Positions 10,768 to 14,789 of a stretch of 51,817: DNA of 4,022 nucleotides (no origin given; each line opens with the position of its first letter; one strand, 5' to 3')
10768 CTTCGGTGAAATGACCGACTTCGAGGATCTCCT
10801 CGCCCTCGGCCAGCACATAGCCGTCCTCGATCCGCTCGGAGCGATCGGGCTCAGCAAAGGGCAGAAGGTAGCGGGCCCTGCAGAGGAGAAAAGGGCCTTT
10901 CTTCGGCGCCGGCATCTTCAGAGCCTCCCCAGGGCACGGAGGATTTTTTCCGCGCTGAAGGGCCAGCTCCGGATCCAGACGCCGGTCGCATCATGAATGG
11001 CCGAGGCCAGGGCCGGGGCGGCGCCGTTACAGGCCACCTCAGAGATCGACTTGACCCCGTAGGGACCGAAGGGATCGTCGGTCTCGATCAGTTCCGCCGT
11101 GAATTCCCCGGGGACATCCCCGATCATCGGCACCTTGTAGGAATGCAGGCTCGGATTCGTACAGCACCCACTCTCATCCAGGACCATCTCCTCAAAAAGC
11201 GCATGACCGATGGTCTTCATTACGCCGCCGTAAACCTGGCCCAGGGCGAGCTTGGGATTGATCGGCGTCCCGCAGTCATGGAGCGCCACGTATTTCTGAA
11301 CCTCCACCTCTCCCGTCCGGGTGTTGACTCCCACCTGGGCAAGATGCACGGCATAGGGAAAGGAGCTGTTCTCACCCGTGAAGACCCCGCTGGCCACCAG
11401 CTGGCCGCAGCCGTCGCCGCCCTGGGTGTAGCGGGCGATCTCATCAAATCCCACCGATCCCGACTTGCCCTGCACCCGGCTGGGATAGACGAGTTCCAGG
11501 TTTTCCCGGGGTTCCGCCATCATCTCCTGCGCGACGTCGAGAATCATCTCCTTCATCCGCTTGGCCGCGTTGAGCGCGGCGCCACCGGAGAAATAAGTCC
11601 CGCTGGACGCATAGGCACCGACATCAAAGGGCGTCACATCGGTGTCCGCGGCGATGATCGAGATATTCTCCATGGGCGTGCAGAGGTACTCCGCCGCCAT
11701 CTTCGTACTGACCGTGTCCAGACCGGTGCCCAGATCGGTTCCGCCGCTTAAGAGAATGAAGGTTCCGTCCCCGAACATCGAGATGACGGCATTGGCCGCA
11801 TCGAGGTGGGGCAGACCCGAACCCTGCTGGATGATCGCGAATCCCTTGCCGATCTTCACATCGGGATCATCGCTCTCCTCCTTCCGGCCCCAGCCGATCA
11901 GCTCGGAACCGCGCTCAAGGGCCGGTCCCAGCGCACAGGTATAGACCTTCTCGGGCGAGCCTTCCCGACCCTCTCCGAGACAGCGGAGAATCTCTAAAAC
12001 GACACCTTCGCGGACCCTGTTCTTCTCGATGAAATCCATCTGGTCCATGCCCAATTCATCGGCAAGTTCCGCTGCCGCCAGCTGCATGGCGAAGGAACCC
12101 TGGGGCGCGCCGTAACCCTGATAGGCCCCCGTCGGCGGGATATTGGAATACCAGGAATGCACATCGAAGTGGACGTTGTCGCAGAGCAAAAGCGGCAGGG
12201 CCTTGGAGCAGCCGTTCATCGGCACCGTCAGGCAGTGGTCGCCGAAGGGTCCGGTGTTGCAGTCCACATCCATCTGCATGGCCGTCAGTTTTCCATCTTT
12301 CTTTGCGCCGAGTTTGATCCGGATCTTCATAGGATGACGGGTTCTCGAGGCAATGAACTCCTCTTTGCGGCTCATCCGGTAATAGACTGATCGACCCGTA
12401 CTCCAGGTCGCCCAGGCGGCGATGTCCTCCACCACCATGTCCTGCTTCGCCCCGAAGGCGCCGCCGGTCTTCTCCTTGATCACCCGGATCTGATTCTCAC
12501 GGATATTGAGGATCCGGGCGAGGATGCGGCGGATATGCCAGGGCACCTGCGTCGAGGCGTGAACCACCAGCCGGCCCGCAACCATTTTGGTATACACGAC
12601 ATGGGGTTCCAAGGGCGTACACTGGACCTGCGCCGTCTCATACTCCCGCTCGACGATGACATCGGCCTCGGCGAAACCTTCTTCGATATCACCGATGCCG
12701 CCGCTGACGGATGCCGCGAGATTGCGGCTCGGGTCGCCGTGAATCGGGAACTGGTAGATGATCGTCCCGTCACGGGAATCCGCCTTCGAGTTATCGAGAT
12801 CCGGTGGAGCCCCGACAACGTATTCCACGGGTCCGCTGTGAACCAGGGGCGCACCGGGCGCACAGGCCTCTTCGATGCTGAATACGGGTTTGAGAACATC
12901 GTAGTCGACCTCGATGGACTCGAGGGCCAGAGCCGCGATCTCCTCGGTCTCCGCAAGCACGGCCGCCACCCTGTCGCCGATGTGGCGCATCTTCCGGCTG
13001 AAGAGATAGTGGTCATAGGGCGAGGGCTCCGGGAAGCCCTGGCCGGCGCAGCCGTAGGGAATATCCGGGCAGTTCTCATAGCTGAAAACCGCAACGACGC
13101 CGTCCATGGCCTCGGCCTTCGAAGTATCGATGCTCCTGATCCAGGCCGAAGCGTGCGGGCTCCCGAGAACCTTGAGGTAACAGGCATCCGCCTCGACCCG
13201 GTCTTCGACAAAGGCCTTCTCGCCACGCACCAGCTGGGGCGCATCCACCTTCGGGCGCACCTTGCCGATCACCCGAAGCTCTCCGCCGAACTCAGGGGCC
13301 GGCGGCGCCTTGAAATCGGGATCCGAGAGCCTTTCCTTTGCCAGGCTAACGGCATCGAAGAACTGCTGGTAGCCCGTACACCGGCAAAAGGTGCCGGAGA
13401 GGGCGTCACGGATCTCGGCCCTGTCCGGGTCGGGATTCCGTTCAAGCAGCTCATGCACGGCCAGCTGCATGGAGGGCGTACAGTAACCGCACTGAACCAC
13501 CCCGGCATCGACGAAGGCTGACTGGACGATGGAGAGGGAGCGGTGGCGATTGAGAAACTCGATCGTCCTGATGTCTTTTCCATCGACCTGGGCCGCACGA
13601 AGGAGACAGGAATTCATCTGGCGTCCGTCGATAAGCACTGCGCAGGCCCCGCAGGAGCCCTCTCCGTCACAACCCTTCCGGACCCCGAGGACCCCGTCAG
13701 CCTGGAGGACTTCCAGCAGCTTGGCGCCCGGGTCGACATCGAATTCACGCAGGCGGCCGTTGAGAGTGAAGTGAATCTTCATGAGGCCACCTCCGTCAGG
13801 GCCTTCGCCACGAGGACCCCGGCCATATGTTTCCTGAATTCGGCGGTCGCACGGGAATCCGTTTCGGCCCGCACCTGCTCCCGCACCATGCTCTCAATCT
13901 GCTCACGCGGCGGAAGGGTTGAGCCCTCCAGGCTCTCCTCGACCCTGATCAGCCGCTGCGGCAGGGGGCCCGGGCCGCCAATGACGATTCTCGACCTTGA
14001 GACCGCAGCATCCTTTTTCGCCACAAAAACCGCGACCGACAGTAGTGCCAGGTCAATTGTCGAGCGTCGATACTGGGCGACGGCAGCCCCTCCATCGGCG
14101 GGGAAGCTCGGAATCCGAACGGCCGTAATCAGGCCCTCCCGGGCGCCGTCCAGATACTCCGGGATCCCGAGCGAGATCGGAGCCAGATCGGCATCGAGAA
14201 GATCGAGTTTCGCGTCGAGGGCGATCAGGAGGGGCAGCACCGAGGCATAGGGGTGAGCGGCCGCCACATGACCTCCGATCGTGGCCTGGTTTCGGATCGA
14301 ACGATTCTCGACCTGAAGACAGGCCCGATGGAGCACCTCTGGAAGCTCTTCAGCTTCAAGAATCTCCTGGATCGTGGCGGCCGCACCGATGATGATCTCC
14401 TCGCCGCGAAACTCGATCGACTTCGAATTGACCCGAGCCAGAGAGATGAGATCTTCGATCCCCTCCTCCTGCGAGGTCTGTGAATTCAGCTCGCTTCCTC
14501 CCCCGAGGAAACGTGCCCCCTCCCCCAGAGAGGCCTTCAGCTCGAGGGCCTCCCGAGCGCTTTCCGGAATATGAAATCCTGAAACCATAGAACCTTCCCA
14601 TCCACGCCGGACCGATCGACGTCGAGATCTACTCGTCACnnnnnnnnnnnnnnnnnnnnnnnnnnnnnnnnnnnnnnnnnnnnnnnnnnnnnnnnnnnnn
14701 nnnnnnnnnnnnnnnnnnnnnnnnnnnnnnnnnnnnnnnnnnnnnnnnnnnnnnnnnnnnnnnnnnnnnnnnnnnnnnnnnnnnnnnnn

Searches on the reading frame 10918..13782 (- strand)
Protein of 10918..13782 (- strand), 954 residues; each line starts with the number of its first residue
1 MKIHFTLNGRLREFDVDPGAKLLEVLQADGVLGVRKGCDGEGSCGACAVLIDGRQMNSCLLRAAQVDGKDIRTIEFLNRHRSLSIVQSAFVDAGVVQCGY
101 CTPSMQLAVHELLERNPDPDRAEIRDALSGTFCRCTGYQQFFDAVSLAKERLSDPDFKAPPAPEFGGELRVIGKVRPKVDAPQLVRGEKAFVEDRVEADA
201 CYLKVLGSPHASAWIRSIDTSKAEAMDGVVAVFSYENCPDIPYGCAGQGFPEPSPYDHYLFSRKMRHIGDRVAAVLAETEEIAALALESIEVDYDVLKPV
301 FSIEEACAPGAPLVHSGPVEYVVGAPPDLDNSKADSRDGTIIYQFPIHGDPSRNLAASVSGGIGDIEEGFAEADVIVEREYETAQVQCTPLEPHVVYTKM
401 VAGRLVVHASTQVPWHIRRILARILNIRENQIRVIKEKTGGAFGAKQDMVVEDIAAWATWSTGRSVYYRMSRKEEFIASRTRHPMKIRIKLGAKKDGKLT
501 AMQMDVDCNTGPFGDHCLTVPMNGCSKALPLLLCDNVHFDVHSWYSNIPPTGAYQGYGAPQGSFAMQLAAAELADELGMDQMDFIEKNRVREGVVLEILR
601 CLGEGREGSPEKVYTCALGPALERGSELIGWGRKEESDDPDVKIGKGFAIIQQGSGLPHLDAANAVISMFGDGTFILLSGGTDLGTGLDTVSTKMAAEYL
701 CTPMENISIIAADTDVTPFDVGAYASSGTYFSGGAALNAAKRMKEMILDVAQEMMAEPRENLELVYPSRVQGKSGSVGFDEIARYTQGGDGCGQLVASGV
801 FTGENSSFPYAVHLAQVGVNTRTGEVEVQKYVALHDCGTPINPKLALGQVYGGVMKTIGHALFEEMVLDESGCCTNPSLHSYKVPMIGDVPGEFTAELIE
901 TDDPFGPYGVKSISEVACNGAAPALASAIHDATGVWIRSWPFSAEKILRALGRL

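Call 20: search_protein_families(library=pfam, proteins=[window:10918-13782:-])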
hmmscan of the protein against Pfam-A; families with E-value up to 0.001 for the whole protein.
window:10918-13782:- (954 aa): 6 families
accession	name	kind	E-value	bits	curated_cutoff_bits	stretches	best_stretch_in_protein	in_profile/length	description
PF02738.23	MoCoBD_1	-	4.8e-72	242.4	27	1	353-588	7-243/244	Molybdopterin cofactor-binding domain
PF20256.3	MoCoBD_2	-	5.3e-70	236.6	27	1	627-891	4-283/283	Molybdopterin cofactor-binding domain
PF01315.27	Ald_Xan_dh_C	-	4.1e-26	91.9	31.3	1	187-297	2-109/110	Aldehyde oxidase and xanthine dehydrogenase, a/b hammerhead domain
PF01799.25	Fer2_2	-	4.7e-26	91.1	30.3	1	73-145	1-74/75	[2Fe-2S] binding domain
PF00111.32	Fer2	-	9.5e-08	32.3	21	1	5-57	1-53/77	2Fe-2S iron-sulfur cluster binding domain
PF13085.11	Fer2_3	-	0.00014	22.3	27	1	29-78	43-90/107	2Fe-2S iron-sulfur cluster binding domain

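Call 25: find_related_loci(query=window:10918-13782:-, collection=genome_contigs, flank=10000)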
Query window:10918-13782:- (954 aa) in genome_contigs; peptide patterns used: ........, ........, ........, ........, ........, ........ (x = any residue, [..] = any of these).
70 stretches matched a pattern; 7 encode a relative of the query (tblastn E <= 1e-3); 7 distinct loci.
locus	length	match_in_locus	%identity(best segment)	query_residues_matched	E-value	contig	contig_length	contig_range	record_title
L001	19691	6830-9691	65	1-954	0e+0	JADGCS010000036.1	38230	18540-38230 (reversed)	MAG: Deltaproteobacteria bacterium isolate nXXbin1 nXX_bin1_NODE_36_length_38230_cov_4.725455, whole genome shotgun sequ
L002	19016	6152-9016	66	1-954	0e+0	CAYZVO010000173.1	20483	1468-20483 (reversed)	MAG TPA_asm: uncultured Enterobacterales bacterium isolate binchicken_co141_545 genome assembly, contig: NODE_11447_leng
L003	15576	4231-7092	63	1-954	0e+0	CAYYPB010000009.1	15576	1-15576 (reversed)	MAG TPA_asm: uncultured Planctomycetaceae bacterium isolate binchicken_co275_148 genome assembly, contig: NODE_5326_leng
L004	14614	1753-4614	63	3-954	0e+0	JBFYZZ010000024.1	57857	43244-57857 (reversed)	MAG: Deltaproteobacteria bacterium isolate PPR_0452 k121_4412462, whole genome shotgun sequence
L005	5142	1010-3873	69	1-954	0e+0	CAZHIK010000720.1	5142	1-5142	MAG TPA_asm: uncultured Enterobacterales bacterium isolate SRP167671_co1_110 genome assembly, contig: NODE_18980_length_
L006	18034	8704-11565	66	1-954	0e+0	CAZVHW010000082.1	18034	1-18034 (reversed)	MAG TPA_asm: uncultured Enterobacterales bacterium isolate SRP308112_co1_406 genome assembly, contig: NODE_5060_length_1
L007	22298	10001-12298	30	172-951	5e-86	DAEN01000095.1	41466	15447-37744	MAG TPA_asm: Thaumarchaeota archaeon UBA141 UBA141_contig_9694, whole genome shotgun sequence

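Call 46: list_cluster_members(proteins=[window:10918-13782:-, window:9431-10915:-, window:7305-8057:-, window:5488-6855:+, window:1455-2096:+, window:38936-40024:+, window:38424-38945:+, window:36362-36928:-, window:31075-32172:-, window:33618-34463:-])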
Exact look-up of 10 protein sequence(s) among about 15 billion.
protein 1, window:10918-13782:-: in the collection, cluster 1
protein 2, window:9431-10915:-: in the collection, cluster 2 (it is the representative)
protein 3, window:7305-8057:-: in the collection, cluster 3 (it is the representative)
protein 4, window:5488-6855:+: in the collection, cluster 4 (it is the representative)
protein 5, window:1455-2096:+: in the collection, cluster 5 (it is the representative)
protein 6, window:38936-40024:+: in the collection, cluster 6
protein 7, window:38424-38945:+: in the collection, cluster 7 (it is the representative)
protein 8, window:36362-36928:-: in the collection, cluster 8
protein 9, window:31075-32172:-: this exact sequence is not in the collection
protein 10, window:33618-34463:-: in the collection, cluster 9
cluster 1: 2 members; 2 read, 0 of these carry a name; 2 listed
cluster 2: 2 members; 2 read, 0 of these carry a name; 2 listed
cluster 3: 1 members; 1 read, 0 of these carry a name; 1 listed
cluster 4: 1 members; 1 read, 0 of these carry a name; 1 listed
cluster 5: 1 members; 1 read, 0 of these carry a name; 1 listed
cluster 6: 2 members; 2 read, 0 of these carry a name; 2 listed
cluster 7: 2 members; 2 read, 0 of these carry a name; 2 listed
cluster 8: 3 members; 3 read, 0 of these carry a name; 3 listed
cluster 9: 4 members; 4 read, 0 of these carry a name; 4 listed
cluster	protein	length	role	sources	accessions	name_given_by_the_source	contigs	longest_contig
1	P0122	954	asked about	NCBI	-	-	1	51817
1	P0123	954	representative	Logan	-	-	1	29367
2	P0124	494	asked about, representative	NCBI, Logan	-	-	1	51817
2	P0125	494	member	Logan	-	-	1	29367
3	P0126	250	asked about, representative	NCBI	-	-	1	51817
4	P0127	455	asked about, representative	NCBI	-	-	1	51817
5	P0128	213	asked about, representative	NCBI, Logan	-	-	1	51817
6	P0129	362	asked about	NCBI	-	-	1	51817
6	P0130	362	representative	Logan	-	-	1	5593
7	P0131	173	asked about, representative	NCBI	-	-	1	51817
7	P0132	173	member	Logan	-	-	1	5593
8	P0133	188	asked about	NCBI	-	-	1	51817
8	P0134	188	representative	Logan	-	-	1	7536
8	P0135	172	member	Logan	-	-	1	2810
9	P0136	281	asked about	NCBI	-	-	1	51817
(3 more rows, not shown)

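Call 47: find_encoding_contigs(protein=P0123, flank=10000, max_places=10)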
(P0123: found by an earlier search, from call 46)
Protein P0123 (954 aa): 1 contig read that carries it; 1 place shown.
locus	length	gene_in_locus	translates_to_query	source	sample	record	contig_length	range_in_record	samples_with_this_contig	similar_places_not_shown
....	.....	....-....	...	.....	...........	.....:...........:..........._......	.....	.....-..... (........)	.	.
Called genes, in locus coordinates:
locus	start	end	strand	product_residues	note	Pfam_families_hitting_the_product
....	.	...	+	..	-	?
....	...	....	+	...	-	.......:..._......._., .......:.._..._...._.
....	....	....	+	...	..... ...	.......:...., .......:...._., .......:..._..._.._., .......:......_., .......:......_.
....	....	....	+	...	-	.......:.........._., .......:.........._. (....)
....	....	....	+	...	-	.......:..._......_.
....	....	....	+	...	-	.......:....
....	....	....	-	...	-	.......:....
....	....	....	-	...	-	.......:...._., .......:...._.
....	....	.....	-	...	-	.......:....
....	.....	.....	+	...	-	-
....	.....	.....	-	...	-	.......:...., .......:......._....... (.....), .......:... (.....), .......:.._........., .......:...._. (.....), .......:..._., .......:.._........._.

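Call 48: find_encoding_contigs(protein=P0134, flank=10000, max_places=10)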
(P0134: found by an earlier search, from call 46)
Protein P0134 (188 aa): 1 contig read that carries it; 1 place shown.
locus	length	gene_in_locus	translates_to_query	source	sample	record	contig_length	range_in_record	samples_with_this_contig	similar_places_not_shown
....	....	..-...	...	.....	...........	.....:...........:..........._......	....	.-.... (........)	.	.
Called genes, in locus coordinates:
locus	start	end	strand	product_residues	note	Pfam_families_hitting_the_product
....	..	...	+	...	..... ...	-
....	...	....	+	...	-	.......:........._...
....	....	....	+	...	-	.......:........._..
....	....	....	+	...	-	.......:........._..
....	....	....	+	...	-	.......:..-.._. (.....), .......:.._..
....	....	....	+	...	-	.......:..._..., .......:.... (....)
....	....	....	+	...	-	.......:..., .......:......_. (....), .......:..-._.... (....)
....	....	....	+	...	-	-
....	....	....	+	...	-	-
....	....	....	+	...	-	-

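Call 53: find_encoding_contigs(protein=P0128, flank=10000, max_places=10)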
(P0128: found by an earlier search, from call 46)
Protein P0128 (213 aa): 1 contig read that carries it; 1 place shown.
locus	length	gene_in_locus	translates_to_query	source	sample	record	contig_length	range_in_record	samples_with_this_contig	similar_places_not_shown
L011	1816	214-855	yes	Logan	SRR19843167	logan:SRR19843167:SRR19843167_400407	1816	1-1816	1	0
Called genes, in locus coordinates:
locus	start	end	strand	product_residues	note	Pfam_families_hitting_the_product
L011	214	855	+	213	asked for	PF00072:Response_reg, PF00196:GerE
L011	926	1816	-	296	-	?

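Call 54: find_encoding_contigs(protein=P0124, flank=10000, max_places=10)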
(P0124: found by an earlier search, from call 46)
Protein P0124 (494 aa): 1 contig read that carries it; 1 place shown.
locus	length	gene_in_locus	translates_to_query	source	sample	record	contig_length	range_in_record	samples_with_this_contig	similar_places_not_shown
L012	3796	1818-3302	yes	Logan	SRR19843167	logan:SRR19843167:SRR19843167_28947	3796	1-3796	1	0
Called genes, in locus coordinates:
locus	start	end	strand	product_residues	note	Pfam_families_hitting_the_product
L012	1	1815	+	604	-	?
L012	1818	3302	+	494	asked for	PF01979:Amidohydro_1, PF07969:Amidohydro_3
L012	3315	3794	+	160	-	?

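Call 64: find_encoding_contigs(protein=P0135, flank=10000, max_places=10)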
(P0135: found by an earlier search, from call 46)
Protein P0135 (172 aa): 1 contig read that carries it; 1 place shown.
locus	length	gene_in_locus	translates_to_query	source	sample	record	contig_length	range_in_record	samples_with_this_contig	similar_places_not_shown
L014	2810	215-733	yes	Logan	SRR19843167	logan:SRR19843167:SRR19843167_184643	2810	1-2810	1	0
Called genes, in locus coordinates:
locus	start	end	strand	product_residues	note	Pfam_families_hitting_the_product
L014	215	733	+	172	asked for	-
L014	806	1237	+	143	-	PF00572:Ribosomal_L13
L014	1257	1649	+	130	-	PF00380:Ribosomal_S9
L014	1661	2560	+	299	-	PF00318:Ribosomal_S2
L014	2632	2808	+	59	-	?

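Call 67: find_encoding_contigs(protein=P0130, flank=10000, max_places=10)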
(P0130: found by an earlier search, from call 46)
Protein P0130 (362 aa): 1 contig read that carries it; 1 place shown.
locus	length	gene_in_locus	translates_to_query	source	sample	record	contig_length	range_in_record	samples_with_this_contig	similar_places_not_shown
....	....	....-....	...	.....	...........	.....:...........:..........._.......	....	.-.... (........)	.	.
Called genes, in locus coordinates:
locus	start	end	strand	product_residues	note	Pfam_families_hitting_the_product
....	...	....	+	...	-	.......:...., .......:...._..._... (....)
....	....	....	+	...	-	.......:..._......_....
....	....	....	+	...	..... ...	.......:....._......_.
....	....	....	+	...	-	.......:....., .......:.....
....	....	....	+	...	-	?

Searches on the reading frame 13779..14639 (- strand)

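Call 20: search_protein_families(library=pfam, proteins=[window:13779-14639:-])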
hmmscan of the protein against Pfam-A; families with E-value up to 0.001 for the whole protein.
window:13779-14639:- (286 aa): 2 families
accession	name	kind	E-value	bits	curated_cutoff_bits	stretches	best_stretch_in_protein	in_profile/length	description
PF00941.27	FAD_binding_5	-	7e-26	91.5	27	1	22-178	5-169/170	FAD binding domain in molybdopterin dehydrogenase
PF03450.22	CO_deh_flav_C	-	3.4e-13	50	25.5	1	186-284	2-102/102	CO dehydrogenase flavoprotein C-terminal domain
